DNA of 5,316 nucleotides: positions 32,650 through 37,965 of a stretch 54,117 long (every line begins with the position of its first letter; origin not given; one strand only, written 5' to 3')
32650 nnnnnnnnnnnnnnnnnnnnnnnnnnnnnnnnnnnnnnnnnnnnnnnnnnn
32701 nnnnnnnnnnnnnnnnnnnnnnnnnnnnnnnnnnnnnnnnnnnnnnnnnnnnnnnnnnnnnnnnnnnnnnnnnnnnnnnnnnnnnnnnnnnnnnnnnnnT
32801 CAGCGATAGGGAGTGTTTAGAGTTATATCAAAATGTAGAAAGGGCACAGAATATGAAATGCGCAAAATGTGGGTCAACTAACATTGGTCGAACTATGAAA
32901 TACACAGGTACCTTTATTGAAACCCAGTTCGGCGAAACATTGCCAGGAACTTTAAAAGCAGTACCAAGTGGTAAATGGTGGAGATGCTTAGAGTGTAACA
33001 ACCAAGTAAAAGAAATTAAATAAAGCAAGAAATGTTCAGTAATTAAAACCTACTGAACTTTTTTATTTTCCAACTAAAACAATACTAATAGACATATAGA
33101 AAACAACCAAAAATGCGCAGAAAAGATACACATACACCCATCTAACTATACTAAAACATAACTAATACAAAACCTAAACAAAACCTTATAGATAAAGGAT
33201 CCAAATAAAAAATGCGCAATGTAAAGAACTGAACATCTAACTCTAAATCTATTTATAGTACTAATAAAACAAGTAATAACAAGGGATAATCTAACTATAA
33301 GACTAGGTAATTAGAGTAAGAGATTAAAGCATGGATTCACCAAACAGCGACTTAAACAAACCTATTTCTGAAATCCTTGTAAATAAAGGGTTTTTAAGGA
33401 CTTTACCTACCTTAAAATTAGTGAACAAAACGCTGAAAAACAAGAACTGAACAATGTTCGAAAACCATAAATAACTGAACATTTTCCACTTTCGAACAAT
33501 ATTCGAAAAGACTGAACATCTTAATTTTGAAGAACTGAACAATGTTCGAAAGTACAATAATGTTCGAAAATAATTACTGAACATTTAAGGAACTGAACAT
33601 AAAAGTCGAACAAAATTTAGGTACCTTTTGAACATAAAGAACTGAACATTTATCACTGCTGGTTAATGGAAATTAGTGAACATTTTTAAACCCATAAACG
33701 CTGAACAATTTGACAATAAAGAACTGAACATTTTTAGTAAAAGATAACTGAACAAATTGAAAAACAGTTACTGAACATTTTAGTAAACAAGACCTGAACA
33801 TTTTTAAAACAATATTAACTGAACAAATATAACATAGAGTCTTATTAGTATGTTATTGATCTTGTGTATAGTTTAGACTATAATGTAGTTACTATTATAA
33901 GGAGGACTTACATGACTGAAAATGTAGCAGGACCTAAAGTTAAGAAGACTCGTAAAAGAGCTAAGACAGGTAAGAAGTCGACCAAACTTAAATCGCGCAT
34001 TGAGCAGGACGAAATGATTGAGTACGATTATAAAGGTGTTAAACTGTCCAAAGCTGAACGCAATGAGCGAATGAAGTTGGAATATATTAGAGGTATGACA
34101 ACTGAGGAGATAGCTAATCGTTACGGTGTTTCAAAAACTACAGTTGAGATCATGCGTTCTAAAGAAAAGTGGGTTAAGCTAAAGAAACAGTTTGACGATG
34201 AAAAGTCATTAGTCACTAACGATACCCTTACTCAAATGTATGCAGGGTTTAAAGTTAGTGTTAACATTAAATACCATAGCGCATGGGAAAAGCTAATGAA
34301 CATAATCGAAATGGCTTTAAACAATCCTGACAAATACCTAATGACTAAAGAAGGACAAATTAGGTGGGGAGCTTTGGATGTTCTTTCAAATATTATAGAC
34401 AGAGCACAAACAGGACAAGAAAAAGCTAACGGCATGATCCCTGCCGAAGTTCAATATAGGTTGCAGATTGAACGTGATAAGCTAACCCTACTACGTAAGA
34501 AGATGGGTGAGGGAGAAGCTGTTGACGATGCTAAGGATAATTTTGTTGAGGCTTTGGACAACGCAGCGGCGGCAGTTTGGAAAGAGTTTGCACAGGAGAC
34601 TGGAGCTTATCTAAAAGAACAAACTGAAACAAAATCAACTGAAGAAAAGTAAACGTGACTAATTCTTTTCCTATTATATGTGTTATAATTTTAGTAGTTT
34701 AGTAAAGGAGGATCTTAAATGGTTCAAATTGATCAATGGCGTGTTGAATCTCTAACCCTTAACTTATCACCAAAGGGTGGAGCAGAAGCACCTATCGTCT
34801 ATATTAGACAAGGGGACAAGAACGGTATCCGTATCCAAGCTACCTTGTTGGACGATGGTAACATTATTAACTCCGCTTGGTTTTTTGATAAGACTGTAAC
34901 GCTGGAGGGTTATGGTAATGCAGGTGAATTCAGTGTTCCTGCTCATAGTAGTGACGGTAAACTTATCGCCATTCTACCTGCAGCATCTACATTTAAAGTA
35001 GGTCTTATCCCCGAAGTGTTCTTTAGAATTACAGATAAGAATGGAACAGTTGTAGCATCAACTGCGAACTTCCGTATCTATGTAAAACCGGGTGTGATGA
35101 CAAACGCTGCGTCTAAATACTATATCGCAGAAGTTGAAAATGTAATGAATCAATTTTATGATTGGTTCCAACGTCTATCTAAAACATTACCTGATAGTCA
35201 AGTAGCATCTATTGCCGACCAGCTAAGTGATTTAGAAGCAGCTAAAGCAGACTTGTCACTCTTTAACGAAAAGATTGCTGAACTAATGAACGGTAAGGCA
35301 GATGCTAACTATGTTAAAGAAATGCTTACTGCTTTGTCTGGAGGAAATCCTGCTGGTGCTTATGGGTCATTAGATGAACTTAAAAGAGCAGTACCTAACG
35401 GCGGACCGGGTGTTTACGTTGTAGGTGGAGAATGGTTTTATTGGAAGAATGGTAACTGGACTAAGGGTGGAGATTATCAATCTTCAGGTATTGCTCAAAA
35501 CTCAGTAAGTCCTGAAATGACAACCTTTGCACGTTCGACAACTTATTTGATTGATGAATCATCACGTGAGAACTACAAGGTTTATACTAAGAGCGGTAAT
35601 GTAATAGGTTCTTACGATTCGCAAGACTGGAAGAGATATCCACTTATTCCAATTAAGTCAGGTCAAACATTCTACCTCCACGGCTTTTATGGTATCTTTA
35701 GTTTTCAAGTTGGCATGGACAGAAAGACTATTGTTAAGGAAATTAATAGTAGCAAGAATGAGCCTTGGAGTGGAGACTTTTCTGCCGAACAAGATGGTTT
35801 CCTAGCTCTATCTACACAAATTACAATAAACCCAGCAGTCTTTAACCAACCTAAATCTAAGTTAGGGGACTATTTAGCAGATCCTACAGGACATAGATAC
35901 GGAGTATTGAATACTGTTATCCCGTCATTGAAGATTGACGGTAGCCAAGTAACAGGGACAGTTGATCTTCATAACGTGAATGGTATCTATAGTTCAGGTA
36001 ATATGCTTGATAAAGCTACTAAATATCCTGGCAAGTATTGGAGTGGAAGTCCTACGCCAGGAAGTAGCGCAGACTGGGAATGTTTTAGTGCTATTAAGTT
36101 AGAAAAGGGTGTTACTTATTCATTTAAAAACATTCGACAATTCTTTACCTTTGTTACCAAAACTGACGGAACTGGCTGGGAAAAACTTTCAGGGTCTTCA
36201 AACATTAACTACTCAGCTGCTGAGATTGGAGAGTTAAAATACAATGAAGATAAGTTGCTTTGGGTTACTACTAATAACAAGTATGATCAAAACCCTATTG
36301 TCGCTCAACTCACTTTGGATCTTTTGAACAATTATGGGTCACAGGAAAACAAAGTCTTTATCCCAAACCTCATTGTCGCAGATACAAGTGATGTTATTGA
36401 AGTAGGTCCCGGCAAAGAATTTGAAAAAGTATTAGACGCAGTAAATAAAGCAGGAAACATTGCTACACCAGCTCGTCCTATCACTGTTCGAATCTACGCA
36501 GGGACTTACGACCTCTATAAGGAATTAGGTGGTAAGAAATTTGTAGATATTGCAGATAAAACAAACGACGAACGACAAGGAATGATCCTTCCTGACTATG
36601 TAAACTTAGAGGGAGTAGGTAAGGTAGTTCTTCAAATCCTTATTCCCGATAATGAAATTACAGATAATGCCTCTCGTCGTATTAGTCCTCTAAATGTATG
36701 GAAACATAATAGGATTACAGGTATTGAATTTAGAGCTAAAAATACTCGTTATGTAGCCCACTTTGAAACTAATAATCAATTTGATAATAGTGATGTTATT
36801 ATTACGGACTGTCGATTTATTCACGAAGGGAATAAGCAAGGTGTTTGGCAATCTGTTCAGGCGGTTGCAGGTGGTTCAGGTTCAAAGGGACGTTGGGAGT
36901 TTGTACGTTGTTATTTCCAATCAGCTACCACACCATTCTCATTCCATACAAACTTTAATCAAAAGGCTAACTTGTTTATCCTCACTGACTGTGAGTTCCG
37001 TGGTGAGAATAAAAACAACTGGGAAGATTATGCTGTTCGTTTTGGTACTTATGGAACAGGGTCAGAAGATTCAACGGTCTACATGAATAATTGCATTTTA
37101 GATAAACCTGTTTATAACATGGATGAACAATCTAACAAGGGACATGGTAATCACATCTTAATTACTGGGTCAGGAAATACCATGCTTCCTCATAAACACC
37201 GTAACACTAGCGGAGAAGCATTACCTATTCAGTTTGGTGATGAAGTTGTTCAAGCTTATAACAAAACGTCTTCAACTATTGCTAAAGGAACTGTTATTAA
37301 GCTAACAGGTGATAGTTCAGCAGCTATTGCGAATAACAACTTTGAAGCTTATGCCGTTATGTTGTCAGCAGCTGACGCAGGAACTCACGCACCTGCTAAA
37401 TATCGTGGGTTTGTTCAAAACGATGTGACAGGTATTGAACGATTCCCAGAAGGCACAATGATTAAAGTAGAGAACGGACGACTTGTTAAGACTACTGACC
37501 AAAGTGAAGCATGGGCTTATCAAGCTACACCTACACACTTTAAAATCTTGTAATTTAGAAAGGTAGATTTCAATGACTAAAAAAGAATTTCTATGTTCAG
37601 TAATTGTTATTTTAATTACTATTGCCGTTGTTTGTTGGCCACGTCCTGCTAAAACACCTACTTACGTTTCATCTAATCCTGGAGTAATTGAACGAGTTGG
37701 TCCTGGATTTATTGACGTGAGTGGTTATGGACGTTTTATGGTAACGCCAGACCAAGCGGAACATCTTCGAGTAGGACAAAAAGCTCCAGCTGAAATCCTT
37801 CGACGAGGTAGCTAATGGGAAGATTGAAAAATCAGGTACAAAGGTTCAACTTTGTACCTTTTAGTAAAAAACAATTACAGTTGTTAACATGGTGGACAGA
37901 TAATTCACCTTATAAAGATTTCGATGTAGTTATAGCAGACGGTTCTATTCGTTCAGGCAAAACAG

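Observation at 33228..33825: Dense same-strand array of about 17 CTGAACA-type repeats in the 840-bp gene-free gap just upstream of terS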

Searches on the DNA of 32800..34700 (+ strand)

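Call 4: search_dna_similar(query=window:33000-34700:+, collection=phages, mode=near, max_rows=30)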
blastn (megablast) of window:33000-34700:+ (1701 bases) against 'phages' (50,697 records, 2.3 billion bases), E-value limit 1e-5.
No match.

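Call 62: search_rna_families(source=window, start=32800, end=34100, threshold=evalue, max_evalue=1)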
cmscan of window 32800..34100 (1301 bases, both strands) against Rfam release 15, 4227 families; matches with E-value up to 1: 0.
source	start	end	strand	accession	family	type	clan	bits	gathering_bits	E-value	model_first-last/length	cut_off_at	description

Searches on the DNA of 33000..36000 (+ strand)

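Call 8: search_dna_similar(query=window:33000-36000:+, collection=phages, mode=distant, max_rows=20)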
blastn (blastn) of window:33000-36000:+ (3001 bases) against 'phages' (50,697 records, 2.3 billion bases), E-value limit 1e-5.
Records with a match: 3; places in all: 3; records where one place covers at least 80% of the query: 0.
Best place of each record, by identity: 60-80% 3.
By first word of the organism name: Streptococcus 3.
By host as written in the record: Streptococcus pneumoniae strain R6 2; Streptococcus pneumoniae R6 1.
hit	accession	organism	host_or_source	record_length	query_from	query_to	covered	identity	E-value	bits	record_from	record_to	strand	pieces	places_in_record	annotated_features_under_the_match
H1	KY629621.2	Streptococcus virus MS1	Streptococcus pneumoniae R6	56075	1008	1618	20%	74.3%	1e-106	395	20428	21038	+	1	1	hypothetical protein | ribosome_binding_site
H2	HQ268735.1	Streptococcus phage Dp-1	Streptococcus pneumoniae strain R6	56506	1021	1590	19%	70.6%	5e-67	263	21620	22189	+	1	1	hypothetical protein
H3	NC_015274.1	Streptococcus phage Dp-1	Streptococcus pneumoniae strain R6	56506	1021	1590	19%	70.6%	5e-67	263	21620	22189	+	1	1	hypothetical protein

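Call 9: get_annotated_region(hit=H1, flank=4000)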
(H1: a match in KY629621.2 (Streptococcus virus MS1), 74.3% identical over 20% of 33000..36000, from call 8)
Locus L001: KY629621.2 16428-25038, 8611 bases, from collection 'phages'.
description: Streptococcus virus MS1, complete genome.
organism: Streptococcus virus MS1 (NCBI taxid 1962672)
taxonomy: Viruses; Duplodnaviria; Heunggongvirae; Uroviricota; Caudoviricetes
host: Streptococcus pneumoniae R6; source: throat swab; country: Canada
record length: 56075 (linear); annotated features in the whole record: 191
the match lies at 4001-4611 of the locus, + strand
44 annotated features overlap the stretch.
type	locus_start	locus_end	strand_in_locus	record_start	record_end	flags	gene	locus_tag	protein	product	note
CDS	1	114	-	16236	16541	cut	-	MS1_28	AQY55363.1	hypothetical protein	gp28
regulatory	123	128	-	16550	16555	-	-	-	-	ribosome_binding_site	-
regulatory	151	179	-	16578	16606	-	-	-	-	promoter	-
regulatory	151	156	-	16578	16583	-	-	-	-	minus_10_signal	-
regulatory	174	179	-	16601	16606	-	-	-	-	minus_35_signal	-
regulatory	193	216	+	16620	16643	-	-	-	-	terminator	-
CDS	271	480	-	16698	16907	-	-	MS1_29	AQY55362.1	putative hydrolase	putative hydrolase; gp29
regulatory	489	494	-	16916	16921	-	-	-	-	ribosome_binding_site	-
regulatory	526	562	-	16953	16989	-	-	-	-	promoter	-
regulatory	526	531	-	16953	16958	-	-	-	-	minus_10_signal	-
regulatory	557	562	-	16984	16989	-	-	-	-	minus_35_signal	-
regulatory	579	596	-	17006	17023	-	-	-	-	terminator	-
CDS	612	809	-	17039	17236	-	-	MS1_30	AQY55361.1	hypothetical protein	gp30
CDS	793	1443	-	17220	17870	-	-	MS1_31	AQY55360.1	hypothetical protein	uncharacterized HTH-type transcription regulator; gp31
regulatory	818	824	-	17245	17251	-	-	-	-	ribosome_binding_site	-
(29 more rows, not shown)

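Call 10: get_annotated_region(hit=H2, flank=4000)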
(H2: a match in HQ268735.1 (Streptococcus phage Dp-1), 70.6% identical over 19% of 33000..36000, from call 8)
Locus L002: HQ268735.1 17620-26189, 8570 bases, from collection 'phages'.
description: Streptococcus phage Dp-1, complete genome.
organism: Streptococcus phage Dp-1 (NCBI taxid 59241)
taxonomy: Viruses; Duplodnaviria; Heunggongvirae; Uroviricota; Caudoviricetes
host: Streptococcus pneumoniae strain R6; source: -; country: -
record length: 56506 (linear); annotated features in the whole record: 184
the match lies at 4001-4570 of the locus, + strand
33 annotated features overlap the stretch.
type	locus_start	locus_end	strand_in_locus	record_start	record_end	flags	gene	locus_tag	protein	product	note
CDS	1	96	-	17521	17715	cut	-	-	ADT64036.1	hypothetical protein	Gp29; orf29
CDS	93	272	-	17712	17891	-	-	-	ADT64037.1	hypothetical protein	Gp30; orf30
regulatory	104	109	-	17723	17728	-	-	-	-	ribosome_binding_site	-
regulatory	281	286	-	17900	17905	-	-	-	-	ribosome_binding_site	-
CDS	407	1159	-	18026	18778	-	-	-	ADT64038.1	hypothetical protein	Gp31; orf31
CDS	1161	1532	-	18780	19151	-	-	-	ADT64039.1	hypothetical protein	Gp32; orf32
regulatory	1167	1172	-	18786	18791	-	-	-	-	ribosome_binding_site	-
regulatory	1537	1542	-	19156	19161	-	-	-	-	ribosome_binding_site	-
CDS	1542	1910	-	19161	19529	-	-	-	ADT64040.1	hypothetical protein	Gp33; orf33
CDS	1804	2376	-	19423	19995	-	-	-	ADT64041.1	hypothetical protein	Gp34; orf34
regulatory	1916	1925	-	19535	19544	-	-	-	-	ribosome_binding_site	-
regulatory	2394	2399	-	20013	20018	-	-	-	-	ribosome_binding_site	-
CDS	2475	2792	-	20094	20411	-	-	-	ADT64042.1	RNA 2'-phosphotransferase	Gp35; Tpt1/KptA family; orf35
regulatory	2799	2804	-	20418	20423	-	-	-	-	ribosome_binding_site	-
regulatory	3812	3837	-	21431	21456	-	-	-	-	promoter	-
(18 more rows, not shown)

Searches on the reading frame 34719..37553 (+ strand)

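Call 13: search_protein_families(library=pfam, proteins=[window:34719-37553:+], max_evalue=0.01)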
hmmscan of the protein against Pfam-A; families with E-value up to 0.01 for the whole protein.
window:34719-37553:+ (944 aa): 1 family
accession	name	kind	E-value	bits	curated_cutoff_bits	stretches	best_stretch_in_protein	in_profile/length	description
PF10651.15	BppU_N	-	0.0006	20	23.1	1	25-146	19-140/142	BppU N-terminal domain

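Call 14: search_protein_families(library=phrogs, proteins=[window:34719-37553:+], max_evalue=0.001)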
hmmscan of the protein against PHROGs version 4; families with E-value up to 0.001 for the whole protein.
window:34719-37553:+ (944 aa): 5 families
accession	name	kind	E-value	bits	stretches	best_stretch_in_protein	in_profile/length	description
phrog_17240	-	unknown function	2.1e-15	56.9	1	151-346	43-228/821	-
phrog_26878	-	head and packaging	3.3e-09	36.4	1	26-267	19-268/898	virion structural protein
phrog_32221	-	unknown function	3.4e-09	36.8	1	183-270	256-347/475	-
phrog_19741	-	unknown function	0.0001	22.1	1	80-190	80-185/663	-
phrog_3639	-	tail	0.00012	22.4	1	10-148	8-147/474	minor tail protein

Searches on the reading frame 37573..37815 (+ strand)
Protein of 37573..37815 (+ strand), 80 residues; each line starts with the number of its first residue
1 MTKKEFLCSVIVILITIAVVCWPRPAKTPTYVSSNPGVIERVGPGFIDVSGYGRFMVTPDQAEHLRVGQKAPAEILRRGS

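Call 59: search_protein_families(library=phrogs, proteins=[window:37573-37815:+], max_evalue=0.001)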
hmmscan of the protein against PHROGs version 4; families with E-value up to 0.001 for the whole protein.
window:37573-37815:+ (80 aa): 2 families
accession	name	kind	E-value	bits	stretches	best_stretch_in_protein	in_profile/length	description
phrog_884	-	unknown function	8.8e-07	30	1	46-79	67-100/101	-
phrog_13906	-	unknown function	0.0002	22.4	1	47-79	17-49/50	-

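Call 69: search_protein_families(library=ncbifam, proteins=[window:37573-37815:+], max_evalue=0.1)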
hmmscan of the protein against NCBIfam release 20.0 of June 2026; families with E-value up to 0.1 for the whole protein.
window:37573-37815:+ (80 aa): 0 families
